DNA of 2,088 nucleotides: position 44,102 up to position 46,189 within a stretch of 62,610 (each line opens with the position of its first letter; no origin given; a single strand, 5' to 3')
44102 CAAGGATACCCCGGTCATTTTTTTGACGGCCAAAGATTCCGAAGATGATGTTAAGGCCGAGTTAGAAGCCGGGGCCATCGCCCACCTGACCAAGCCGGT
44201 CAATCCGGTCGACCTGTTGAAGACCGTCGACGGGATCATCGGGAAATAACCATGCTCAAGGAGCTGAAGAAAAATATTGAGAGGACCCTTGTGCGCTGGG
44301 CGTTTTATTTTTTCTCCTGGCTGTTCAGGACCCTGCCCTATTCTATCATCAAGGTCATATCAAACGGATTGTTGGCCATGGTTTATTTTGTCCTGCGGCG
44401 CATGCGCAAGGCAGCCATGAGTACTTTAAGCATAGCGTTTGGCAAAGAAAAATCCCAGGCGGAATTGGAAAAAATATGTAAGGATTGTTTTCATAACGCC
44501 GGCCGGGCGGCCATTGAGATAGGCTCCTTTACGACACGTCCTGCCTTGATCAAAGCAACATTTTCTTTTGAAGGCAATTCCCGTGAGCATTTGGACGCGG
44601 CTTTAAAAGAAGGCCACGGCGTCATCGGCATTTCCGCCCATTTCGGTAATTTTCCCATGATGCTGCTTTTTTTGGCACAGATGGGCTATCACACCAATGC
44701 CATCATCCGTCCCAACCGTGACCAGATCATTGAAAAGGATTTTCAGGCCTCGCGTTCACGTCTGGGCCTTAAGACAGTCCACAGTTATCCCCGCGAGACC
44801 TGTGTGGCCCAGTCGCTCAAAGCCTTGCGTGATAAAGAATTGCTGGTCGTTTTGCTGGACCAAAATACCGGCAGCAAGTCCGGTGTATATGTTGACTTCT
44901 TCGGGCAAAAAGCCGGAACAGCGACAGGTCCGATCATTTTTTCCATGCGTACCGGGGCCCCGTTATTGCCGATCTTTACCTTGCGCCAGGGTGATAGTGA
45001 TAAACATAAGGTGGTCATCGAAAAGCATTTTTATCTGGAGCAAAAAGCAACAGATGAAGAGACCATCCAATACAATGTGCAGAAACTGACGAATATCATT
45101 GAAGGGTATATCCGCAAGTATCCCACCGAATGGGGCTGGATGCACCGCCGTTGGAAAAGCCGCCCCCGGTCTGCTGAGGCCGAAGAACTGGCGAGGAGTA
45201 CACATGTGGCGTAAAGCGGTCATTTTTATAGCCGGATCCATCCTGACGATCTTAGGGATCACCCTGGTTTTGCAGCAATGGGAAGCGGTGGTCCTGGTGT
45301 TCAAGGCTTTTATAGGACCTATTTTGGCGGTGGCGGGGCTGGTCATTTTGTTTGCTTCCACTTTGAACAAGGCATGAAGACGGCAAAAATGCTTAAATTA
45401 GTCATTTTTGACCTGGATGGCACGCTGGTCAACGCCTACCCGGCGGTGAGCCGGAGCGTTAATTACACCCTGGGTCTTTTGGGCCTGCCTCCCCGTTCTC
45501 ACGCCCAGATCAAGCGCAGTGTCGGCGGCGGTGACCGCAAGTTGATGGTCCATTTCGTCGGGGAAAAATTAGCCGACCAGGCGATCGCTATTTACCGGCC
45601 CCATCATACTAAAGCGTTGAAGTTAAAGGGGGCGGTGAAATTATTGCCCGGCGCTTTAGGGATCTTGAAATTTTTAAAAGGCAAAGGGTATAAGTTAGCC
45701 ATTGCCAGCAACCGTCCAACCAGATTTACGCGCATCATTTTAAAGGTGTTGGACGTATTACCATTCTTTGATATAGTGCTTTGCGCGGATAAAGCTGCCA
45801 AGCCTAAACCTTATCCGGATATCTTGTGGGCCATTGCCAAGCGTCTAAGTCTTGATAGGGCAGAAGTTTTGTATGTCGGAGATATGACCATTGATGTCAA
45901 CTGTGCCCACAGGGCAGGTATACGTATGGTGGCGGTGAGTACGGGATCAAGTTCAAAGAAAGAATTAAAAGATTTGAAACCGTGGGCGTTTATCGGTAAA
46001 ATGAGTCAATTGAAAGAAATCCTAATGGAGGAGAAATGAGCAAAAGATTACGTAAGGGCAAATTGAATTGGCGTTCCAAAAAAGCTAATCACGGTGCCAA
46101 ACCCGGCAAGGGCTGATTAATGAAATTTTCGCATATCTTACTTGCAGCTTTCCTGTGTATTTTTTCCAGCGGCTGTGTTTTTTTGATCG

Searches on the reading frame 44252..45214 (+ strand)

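Call 12: search_protein_families(library=pfam, proteins=[window:44252-45214:+], max_evalue=0.001)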
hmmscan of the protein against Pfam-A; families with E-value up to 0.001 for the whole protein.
window:44252-45214:+ (320 aa): 1 family
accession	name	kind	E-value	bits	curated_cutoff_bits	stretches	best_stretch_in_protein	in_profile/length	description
PF03279.18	Lip_A_acyltrans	-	4.9e-46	157.7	22.3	1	10-302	11-294/295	Bacterial lipid A biosynthesis acyltransferase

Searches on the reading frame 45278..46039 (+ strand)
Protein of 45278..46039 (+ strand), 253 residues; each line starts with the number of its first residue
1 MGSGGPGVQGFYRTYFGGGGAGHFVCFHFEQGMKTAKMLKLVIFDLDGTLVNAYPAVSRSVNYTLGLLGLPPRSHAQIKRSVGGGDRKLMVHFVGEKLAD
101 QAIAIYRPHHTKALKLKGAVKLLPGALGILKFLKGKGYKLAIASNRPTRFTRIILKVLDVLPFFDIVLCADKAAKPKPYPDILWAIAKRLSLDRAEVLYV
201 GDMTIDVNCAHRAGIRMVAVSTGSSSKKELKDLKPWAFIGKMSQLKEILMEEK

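Call 12: search_protein_families(library=pfam, proteins=[window:45278-46039:+], max_evalue=0.001)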
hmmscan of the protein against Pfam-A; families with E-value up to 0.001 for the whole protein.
window:45278-46039:+ (253 aa): 6 families
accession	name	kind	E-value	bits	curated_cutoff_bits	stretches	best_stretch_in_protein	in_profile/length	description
PF13419.12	HAD_2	-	1.1e-35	123.8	23.8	1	42-220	1-178/178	Haloacid dehalogenase-like hydrolase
PF00702.32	Hydrolase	-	6.1e-27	95.7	26.4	1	40-214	2-191/191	haloacid dehalogenase-like hydrolase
PF13242.12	Hydrolase_like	-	8.4e-11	42.1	22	1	177-233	4-61/75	HAD-hyrolase-like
PF12710.13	HAD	-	8.9e-08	33.2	27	1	42-210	1-188/189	haloacid dehalogenase-like hydrolase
PF08282.18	Hydrolase_3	-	2e-06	28.2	20.9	0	129-160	23-54/255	haloacid dehalogenase-like hydrolase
PF12689.13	Acid_PPase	-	0.00014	22.2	27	0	120-236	44-166/169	Acid Phosphatase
